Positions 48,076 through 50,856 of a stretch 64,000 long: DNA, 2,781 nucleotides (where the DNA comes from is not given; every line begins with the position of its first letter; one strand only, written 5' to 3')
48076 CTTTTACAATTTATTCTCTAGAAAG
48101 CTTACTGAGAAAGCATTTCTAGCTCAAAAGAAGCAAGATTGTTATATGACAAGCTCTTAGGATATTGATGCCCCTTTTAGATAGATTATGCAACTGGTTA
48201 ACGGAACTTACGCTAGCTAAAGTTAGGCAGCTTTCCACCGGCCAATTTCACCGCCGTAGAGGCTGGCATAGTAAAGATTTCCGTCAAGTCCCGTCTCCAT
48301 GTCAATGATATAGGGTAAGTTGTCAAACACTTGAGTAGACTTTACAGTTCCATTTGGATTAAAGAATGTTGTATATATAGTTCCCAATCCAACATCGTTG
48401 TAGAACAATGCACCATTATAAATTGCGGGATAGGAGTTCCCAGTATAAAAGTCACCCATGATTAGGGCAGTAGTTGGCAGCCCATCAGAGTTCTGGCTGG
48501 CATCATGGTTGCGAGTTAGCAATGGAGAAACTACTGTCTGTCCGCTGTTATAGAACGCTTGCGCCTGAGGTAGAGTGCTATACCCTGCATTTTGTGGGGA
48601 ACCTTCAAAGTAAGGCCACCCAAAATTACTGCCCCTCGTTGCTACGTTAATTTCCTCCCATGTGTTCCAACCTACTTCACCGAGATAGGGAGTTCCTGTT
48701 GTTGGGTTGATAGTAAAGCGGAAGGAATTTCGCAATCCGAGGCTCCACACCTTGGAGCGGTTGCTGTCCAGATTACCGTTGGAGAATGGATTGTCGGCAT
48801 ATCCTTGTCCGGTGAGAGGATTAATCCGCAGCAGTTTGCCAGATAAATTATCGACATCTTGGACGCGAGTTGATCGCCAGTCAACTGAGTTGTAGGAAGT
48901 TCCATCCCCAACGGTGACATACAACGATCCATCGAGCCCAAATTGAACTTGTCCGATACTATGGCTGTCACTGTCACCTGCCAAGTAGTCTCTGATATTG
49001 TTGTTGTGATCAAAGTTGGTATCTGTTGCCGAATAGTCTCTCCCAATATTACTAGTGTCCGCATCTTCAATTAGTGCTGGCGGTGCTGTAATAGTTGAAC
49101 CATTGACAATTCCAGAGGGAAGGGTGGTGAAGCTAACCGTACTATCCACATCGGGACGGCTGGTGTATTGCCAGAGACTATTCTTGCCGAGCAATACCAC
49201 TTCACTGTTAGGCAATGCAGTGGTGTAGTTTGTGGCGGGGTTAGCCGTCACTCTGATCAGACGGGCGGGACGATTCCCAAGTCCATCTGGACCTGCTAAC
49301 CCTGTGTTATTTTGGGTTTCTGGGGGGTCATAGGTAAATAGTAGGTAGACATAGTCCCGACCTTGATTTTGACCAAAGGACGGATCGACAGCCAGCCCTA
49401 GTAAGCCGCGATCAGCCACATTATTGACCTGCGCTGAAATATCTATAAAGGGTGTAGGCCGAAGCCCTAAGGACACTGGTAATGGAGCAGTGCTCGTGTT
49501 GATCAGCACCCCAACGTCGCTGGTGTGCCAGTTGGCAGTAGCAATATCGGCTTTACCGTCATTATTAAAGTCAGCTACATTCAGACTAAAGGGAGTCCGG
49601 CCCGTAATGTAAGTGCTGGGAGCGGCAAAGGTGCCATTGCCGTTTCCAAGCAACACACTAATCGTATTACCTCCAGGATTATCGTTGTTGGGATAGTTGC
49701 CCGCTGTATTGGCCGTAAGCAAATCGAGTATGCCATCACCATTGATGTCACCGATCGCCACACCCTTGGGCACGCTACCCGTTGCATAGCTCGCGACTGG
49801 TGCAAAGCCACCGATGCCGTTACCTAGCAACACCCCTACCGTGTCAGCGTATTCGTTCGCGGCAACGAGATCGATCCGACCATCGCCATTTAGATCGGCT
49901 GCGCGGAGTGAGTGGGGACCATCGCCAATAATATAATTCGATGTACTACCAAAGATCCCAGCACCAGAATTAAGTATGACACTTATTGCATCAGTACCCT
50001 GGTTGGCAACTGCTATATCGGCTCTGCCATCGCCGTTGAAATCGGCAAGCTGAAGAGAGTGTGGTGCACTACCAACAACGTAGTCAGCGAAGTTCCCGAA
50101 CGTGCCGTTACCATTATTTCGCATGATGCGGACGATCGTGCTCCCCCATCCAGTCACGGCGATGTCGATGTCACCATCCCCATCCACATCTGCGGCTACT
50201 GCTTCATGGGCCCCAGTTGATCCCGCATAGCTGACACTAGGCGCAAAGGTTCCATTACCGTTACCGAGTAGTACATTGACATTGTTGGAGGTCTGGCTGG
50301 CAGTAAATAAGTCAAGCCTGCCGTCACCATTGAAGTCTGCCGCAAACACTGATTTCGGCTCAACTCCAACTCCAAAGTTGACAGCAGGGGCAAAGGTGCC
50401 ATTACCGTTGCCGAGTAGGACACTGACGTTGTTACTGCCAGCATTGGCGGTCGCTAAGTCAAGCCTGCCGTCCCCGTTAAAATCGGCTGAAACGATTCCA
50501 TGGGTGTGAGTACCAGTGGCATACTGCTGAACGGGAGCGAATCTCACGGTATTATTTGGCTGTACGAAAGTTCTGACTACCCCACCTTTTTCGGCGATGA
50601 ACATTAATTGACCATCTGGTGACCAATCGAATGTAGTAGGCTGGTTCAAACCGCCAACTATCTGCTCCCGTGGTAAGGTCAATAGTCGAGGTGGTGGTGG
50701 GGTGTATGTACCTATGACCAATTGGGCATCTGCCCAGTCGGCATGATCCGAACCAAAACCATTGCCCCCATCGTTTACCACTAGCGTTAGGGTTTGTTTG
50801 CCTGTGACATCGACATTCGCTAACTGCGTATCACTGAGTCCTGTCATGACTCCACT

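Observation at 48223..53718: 1831-aa protein with a seven-repeat FG-GAP block nested inside a sugar-dehydrogenase-like domain, behind a DUF4347/3xNPCBM/Calx-beta array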

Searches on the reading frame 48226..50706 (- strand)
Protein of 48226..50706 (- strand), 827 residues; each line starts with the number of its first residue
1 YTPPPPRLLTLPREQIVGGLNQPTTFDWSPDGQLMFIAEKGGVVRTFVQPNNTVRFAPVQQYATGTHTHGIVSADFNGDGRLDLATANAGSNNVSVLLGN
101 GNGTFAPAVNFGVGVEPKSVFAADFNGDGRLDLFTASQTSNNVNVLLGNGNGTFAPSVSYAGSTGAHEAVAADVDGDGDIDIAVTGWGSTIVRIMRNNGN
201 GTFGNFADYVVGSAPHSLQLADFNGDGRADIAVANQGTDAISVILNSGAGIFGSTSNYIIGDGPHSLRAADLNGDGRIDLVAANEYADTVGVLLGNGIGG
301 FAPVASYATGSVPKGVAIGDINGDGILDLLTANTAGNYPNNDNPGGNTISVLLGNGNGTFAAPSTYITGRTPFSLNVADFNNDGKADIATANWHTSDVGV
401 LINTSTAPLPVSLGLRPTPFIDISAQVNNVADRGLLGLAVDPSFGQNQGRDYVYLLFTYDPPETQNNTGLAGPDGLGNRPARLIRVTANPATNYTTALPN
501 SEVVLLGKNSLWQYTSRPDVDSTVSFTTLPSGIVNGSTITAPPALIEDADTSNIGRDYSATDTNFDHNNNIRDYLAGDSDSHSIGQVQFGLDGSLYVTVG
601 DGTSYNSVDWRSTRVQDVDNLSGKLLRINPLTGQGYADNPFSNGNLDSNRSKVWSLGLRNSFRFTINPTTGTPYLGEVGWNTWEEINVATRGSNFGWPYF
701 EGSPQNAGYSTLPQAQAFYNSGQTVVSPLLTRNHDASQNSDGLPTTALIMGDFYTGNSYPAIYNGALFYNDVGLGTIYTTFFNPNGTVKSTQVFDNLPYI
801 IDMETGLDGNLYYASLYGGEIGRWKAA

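Call 20: find_related_loci(query=A1, collection=genome_contigs, flank=10000)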
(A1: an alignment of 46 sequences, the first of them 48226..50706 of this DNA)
Query A1 (827 aa) in genome_contigs; peptide patterns used: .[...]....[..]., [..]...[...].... (x = any residue, [..] = any of these).
599 stretches matched a pattern (row limit reached: there are more); 595 encode a relative of the query (tblastn E <= 1e-3); the best 80 are kept; 80 distinct loci.
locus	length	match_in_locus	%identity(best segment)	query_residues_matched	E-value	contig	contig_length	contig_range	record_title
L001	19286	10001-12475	76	1-827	0e+0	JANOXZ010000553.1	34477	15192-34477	MAG: Synechococcales cyanobacterium VAR_35_metabat_10 VAR_35_k141_3579980, whole genome shotgun sequence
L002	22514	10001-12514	71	1-827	0e+0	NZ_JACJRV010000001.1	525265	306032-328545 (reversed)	Nostoc sp. FACHB-152 contig1, whole genome shotgun sequence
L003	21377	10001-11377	85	9-827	0e+0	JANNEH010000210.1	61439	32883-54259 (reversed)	MAG: Synechococcales cyanobacterium OTE_75_metabat_409 OTE_75_k141_3525843, whole genome shotgun sequence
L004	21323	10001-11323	78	13-824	0e+0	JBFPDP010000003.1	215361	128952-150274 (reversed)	Leptolyngbyaceae cyanobacterium UHCC 1019 NODE_3_length_215361_cov_129.120896, whole genome shotgun sequence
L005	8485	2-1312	65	419-827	7e-179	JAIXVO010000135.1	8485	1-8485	MAG: Cyanobacteriota bacterium isolate D1_MAG_00067 pond_D1_MAG_00067_000000000353, whole genome shotgun sequence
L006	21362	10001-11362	76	10-827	0e+0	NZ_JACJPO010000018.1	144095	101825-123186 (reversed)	Microcoleus sp. FACHB-1515 contig18, whole genome shotgun sequence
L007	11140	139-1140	82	493-825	9e-174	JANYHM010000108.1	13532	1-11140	MAG: Synechococcales cyanobacterium GL140_1_metabinner_5_sub GL140_1_k141_396086, whole genome shotgun sequence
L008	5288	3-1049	74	478-827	2e-168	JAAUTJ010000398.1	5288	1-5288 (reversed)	MAG: Leptolyngbyaceae cyanobacterium SM1_3_5 NODE_7398_length_5288_cov_2.920364, whole genome shotgun sequence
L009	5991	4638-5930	56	13-827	7e-137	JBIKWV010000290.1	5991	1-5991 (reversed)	MAG: Elainellaceae cyanobacterium isolate ME2015-09-16_3300042289_group6_bin18 Rohwer_bin1281_scaffold_22094_c1, whole g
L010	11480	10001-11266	55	14-827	1e-131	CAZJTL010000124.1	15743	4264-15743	MAG TPA_asm: uncultured bacterium isolate binchicken_co107_233 genome assembly, contig: NODE_8919_length_15743_cov_6.636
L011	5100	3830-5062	53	14-825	8e-128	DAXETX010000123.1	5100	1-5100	MAG TPA_asm: Xenococcaceae cyanobacterium isolate cl_S1C502_1 S1Ck119_82925, whole genome shotgun sequence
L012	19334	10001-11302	55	13-827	2e-125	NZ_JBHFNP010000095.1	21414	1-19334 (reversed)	Microseira sp. BLCC-F43 bin1.fa-95, whole genome shotgun sequence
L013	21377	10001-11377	52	14-825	7e-122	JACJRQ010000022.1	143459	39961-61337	Nostoc calcicola FACHB-3891 contig22, whole genome shotgun sequence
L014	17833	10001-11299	54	13-827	8e-121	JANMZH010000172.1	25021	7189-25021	MAG: Microcoleus sp. OTE_8_concoct_300 OTE_8_k141_749027, whole genome shotgun sequence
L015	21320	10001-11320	52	6-824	2e-118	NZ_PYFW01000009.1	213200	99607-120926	Bradyrhizobium sp. MOS003 mos003_9, whole genome shotgun sequence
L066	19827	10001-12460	75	1-827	0e+0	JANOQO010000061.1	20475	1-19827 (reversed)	MAG: Synechococcales cyanobacterium VAR_4_metabat_312 VAR_4_k141_3567453, whole genome shotgun sequence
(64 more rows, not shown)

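Call 31: predict_structure(alignment_id=A1)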
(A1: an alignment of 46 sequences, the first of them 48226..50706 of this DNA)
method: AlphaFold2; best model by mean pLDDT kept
length: 827 residues; sequences in the alignment: 46
mean_pLDDT: 89.4   pTM: 0.78
mean pLDDT of the five models: 89.4, 87.6, 87.4, 86.3, 84.2
residues with pLDDT >= 90: 549; 70-90: 228; 50-70: 40; < 50: 10
segments of 3 or more residues with pLDDT < 50: 1-9
pLDDT, mean of each block of 10 residues (from residue 1): 35 88 94 93 93 81 95 96 97 98 96 97 95 97 96 96 95 93 92 94 92 90 93 93 92 94 95 94 94 94 92 93 90 73 69 89 81 93 93 93 84 92 95 94 90 97 94 92 97 95 97 92 84 89 91 85 83 90 88 94 73 87 95 97 95 90 89 85 87 75 66 74 78 90 90 84 88 92 90 91 87 91 80
secondary structure, 60 per line:
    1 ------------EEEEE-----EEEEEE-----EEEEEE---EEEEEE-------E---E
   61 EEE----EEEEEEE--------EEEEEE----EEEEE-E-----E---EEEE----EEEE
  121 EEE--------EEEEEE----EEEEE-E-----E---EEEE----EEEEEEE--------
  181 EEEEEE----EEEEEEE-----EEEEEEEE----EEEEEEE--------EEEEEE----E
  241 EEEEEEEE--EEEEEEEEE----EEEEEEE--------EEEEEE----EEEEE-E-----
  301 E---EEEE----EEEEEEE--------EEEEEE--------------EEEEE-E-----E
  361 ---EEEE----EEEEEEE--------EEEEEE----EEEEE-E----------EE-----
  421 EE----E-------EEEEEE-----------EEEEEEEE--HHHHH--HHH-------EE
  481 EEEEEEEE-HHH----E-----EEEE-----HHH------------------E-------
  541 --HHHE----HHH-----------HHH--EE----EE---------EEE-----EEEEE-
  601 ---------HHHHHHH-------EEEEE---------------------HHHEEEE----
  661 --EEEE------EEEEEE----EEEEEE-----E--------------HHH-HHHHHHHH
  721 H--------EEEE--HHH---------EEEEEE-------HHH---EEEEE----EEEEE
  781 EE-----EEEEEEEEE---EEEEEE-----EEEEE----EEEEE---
elements in order (helices of 4 or more, strands of 3 or more residues): E13-17 E23-28 E34-39 E43-48 E60-63 E68-74 E83-88 E93-97 E109-112 E117-123 E132-137 E142-146 E158-161 E166-172 E181-186 E191-197 E203-210 E215-221 E230-235 E240-248 E251-259 E264-270 E279-284 E289-293 E305-308 E313-319 E328-333 E348-352 E364-367 E372-378 E387-392 E397-401 E435-440 E452-459 H462-466 E479-488 E503-506 E587-589 E595-599 H610-616 E624-628 E653-656 E663-666 E673-678 E683-688 H713-721 E730-733 E748-753 E767-771 E776-782 E788-796 E800-805 E811-815 E820-824
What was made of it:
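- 50563..50706 (-): aa 1005-1052: N-terminal fragment of the GSDH propeller. It holds the first strand and then strands A-C of blade 1. AF2 gives four strands with pLDDT 88-94 (call 31).
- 49477..50562 (-): aa 1053-1414: inserted seven-bladed FG-GAP propeller. All seven blades carry a full DxNxDGxxD calcium loop. AF2 gives 28 strands, 7x4 (call 31).
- AF2 of aa 1005-1831 gives pLDDT 89.4 and pTM 0.78, with 7x4 strands in the insert (call 31). AF2 is confident (call 31).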

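Call 33: fold_search(model_id=the predicted structure, library=pdb)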
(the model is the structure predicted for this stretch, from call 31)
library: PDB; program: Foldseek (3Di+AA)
matches with E <= 10: 1704; with E <= 0.001: 1221
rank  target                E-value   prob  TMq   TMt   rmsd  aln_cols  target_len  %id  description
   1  3a9g_A                2.3e-15  1.00  0.31  0.73   9.0       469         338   20  Crystal Structure of PQQ-dependent sugar dehydrogenase apo-form (released 2010-09-08)
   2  5min_A                8.8e-15  1.00  0.31  0.54  10.8       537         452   18  Apo form of the soluble PQQ-dependent Glucose Dehydrogenase from Acinetobacter calcoaceticus (released 2017-12-20)
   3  1c9u_B                1.1e-14  1.00  0.32  0.55  11.2       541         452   18  CRYSTAL STRUCTURE OF THE SOLUBLE QUINOPROTEIN GLUCOSE DEHYDROGENASE IN COMPLEX WITH PQQ (released 2000-02-04)
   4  1qbi_B                1.1e-14  1.00  0.31  0.56  11.3       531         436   18  SOLUBLE QUINOPROTEIN GLUCOSE DEHYDROGENASE FROM ACINETOBACTER CALCOACETICUS (released 2000-02-25)
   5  1c9u_A                1.4e-14  1.00  0.30  0.54  11.5       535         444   18  CRYSTAL STRUCTURE OF THE SOLUBLE QUINOPROTEIN GLUCOSE DEHYDROGENASE IN COMPLEX WITH PQQ (released 2000-02-04)
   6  8re0_A                1.5e-14  1.00  0.33  0.57  10.9       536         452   18  Soluble glucose dehydrogenase from acinetobacter calcoaceticus - double mutant pH8 (released 2024-05-08)
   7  5min_B                1.5e-14  1.00  0.32  0.55  11.1       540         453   18  Apo form of the soluble PQQ-dependent Glucose Dehydrogenase from Acinetobacter calcoaceticus (released 2017-12-20)
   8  1qbi_A                1.9e-14  1.00  0.32  0.58  10.9       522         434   18  SOLUBLE QUINOPROTEIN GLUCOSE DEHYDROGENASE FROM ACINETOBACTER CALCOACETICUS (released 2000-02-25)
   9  1cru_A                2.1e-14  1.00  0.32  0.57  12.3       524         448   19  SOLUBLE QUINOPROTEIN GLUCOSE DEHYDROGENASE FROM ACINETOBACTER CALCOACETICUS IN COMPLEX WITH PQQ AND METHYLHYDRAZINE (released 2000-03-01)
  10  7cdy_A                3.5e-14  1.00  0.31  0.70  12.3       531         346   16  Crystal structure of glucose dehydrogenase (released 2021-06-23)
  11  7cdy_B                4.1e-14  1.00  0.31  0.69   5.4       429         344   19  Crystal structure of glucose dehydrogenase (released 2021-06-23)
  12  7evo_3                4.3e-14  1.00  0.36  0.27  12.8       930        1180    9  The cryo-EM structure of the human 17S U2 snRNP (released 2022-08-03)
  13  1cq1_B                4.5e-14  1.00  0.32  0.57  11.2       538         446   18  Soluble Quinoprotein Glucose Dehydrogenase from Acinetobacter Calcoaceticus in Complex with PQQH2 and Glucose (released 2000-02-04)
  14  7dvq_3                4.7e-14  1.00  0.38  0.29  12.3       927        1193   10  Cryo-EM Structure of the Activated Human Minor Spliceosome (minor Bact Complex) (released 2021-03-31)
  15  4tqm_A                2.3e-13  1.00  0.29  0.54  11.8       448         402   24  Structural basis of specific recognition of non-reducing terminal N-acetylglucosamine by an Agrocybe aegerita lection (released 2015-06-03)
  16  7cgz_B                2.4e-13  1.00  0.32  0.72   4.7       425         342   19  glucose dehydrogenase (released 2021-07-07)
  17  2ism_B                3.4e-13  1.00  0.28  0.66   9.2       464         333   19  Crystal structure of the putative oxidoreductase (glucose dehydrogenase) (TTHA0570) from thermus theromophilus HB8 (released 2007-11-13)
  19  2ism_A                5.7e-13  1.00  0.29  0.69   5.8       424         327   20  Crystal structure of the putative oxidoreductase (glucose dehydrogenase) (TTHA0570) from thermus theromophilus HB8 (released 2007-11-13)
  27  2g8s_B                2.2e-12  1.00  0.29  0.66   9.8       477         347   16  Crystal structure of the soluble Aldose sugar dehydrogenase (Asd) from Escherichia coli in the apo-form (released 2006-08-08)
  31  7cgz_A                4.0e-12  1.00  0.30  0.73   4.7       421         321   18  glucose dehydrogenase (released 2021-07-07)
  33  7pgm_A                5.1e-12  1.00  0.31  0.55   4.4       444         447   15  HHIP-C in complex with heparin (released 2021-12-15)
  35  2g8s_A                5.7e-12  1.00  0.29  0.65  11.1       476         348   17  Crystal structure of the soluble Aldose sugar dehydrogenase (Asd) from Escherichia coli in the apo-form (released 2006-08-08)
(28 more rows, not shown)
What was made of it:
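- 49477..50562 (-): PVL, AAL2 and CRTAC1 by fold (call 33).
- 48226..49476 (-): aa 1415-1831: rest of the GSDH propeller, from strand D of blade 1 to blade 6. His1586 (nt 48961-48963) aligns with sGDH His144. Arg1663-Asn1664 (nt 48727-48732) align with Arg228/Asn229. 'YIIDM' at 1803-1807 replaces the RxRDV motif of sGDH and Asd. Foldseek matches 3a9g, 1c9u, 7cdy, 2ism, 2g8s and 7pgm (call 33).
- On Pfam GSDH (PF07995), six-bladed glucose/sorbosone dehydrogenase fold: Foldseek matches 3a9g (TMt 0.73), 7cgz (0.72), 2ism (0.69) and sGDH (calls 31, 33).
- Foldseek finds PQQ sugar dehydrogenases and HHIP for the outer domain, and PVL, AAL2 and CRTAC1 for the insert (call 33).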

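Call 81: search_protein_families(library=pfam, proteins=[L001:500-1375:+, L001:2836-3378:+, L001:3503-5695:+, L001:5853-6353:+, L001:12720-13259:+, L001:13268-14539:-, L001:14560-15612:-, L001:16729-17964:+, L001:18238-19119:-], max_evalue=0.0001)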
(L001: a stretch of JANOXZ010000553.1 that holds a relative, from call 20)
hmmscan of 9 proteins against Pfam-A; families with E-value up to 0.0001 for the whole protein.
L001:500-1375:+ (291 aa): 1 family
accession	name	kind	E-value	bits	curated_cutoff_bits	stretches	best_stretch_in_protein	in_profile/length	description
PF01048.26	PNP_UDP_1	-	4.1e-44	151.2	25.1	1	5-247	1-232/233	Phosphorylase superfamily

L001:2836-3378:+ (180 aa): 2 families
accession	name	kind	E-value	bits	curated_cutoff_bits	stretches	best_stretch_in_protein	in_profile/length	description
PF08534.16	Redoxin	-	6.5e-18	65.4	26.6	1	29-162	20-147/148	Redoxin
PF00578.27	AhpC-TSA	-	1.7e-08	34.9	26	1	30-127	18-107/124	AhpC/TSA family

L001:3503-5695:+ (730 aa): 1 family
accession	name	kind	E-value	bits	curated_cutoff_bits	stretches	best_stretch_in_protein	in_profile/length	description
PF00141.28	peroxidase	-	1.9e-71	241.1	27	2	82-389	10-235/237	Peroxidase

L001:5853-6353:+ (166 aa): 1 family
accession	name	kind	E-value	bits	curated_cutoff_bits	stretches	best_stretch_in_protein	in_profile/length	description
PF12836.13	HHH_3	-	3.1e-08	34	27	0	32-83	5-56/65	Helix-hairpin-helix motif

L001:12720-13259:+ (179 aa): 1 family
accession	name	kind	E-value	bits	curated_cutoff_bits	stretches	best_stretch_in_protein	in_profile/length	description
PF11937.13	DUF3455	-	1.7e-31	110.2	25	1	39-176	3-156/157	Protein of unknown function (DUF3455)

L001:13268-14539:- (423 aa): 1 family
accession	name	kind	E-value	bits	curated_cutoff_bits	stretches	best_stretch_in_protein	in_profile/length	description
PF01098.24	FTSW_RODA_SPOVE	-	5.3e-93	312.3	26.4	2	217-419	160-355/356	Cell cycle protein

L001:14560-15612:- (350 aa): 7 families
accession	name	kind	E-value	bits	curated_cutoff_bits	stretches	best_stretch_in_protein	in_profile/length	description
PF10609.15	ParA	-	4.4e-92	308.4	27.1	1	96-339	2-245/246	NUBPL iron-transfer P-loop NTPase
PF01883.24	FeS_assembly_P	-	2.7e-22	79.3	23.5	1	6-74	3-72/73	Iron-sulfur cluster assembly protein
PF01656.29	CbiA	-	1.3e-13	51.4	25.4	1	100-275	1-83/125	CobQ/CobB/MinD/ParA nucleotide binding domain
PF13614.12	AAA_31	-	6.5e-11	42.9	27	1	98-137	2-41/177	AAA domain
PF09140.17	MipZ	-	4.7e-07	29.8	20.7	1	99-136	2-39/262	ATPase MipZ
PF00142.24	Fer4_NifH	-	6e-07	29.6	25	1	100-134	3-36/271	4Fe-4S iron sulfur cluster binding proteins, NifH/frxC family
PF02374.21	ArsA_ATPase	-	1.3e-06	28.3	24.3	1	103-135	6-38/305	Anion-transporting ATPase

L001:16729-17964:+ (411 aa): 2 families
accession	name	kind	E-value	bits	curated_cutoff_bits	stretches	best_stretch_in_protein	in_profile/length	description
PF00590.25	TP_methylase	-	1e-13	52.2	27.8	1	6-186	12-208/212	Tetrapyrrole (Corrin/Porphyrin) Methylases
PF02390.23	Methyltransf_4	-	5.9e-06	26.3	24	1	252-316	4-68/173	Putative methyltransferase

L001:18238-19119:- (293 aa): 2 families
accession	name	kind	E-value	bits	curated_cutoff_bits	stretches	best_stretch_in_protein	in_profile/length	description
PF01593.30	Amino_oxidase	-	1.7e-15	57.7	19.8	1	12-286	192-442/443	Flavin containing amine oxidoreductase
PF01266.30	DAO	-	7.5e-05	22.8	27.9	0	10-209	132-300/353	FAD dependent oxidoreductase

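Call 86: search_protein_representatives(protein=window:48226-50706:-)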
Query: 827 residues. Proteins with E-value up to 0.001 (for the whole library): 152773; up to 1e-10: 101754; up to 1e-30: 39560. The best 150 are listed.
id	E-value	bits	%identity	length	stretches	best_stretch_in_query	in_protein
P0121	0.0e+00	1562.2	39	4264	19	55-389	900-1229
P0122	0.0e+00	1430.3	42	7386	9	49-419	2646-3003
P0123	0.0e+00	1411.7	41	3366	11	52-408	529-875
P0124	0.0e+00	1301.9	40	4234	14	63-357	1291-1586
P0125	0.0e+00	1255.3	39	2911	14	70-400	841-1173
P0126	0.0e+00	1254.6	38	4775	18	71-384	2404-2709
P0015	0.0e+00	1252.1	69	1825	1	1-826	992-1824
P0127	0.0e+00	1217.2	38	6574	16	78-333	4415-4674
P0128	0.0e+00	1216.7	44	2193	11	62-374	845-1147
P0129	0.0e+00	1213.3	72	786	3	415-826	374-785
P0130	0.0e+00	1207.0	43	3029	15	61-392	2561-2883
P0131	0.0e+00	1189.6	44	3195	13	60-295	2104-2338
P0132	0.0e+00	1156.4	47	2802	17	64-302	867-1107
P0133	0.0e+00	1145.8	43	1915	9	44-404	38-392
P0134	0.0e+00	1133.3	41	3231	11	59-406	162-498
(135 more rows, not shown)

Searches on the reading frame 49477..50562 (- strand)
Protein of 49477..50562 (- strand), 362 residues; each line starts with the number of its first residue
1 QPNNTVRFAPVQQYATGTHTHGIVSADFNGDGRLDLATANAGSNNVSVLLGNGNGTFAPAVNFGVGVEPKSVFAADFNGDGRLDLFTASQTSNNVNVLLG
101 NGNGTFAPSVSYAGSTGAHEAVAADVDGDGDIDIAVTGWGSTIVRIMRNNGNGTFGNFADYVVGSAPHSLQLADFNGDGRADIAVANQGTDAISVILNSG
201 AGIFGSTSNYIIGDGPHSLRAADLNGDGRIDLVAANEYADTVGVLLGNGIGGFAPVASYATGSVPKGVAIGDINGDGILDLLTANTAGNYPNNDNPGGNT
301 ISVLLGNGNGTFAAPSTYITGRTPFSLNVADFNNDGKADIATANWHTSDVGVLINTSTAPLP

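Call 56: search_solved_structures(query=window:49477-50562:-, max_evalue=0.001)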
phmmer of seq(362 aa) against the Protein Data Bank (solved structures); distinct sequences matched with E-value up to 0.001: 8.
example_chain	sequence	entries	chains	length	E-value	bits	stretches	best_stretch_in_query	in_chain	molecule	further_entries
4up4_A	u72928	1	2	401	3.1e-13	52.9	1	21-157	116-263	LECTIN PVL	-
2bwm_A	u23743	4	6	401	4.3e-13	52.4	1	21-157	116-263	PSATHYRELLA VELUTINA LECTIN PVL | PSATHYRELLA VELUTINA LECTIN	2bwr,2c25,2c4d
5mb4_A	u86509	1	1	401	2.1e-10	43.6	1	26-157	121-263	GlcNAc specific lectin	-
9etn_A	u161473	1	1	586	6.6e-05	25.5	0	19-87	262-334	Cartilage acidic protein 1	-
9c4k_P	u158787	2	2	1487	0.00033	23.2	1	22-233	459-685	Toxin subunit YenB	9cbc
4igl_A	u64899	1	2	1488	0.00033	23.2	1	22-233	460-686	YenB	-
5kis_A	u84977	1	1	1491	0.00033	23.2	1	22-233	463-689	YenB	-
6mlt_A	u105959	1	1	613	0.00043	22.8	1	163-290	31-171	Hemolysin-related protein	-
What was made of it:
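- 49477..50562 (-): PVL lectin E 3.1e-13 by sequence (call 56).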
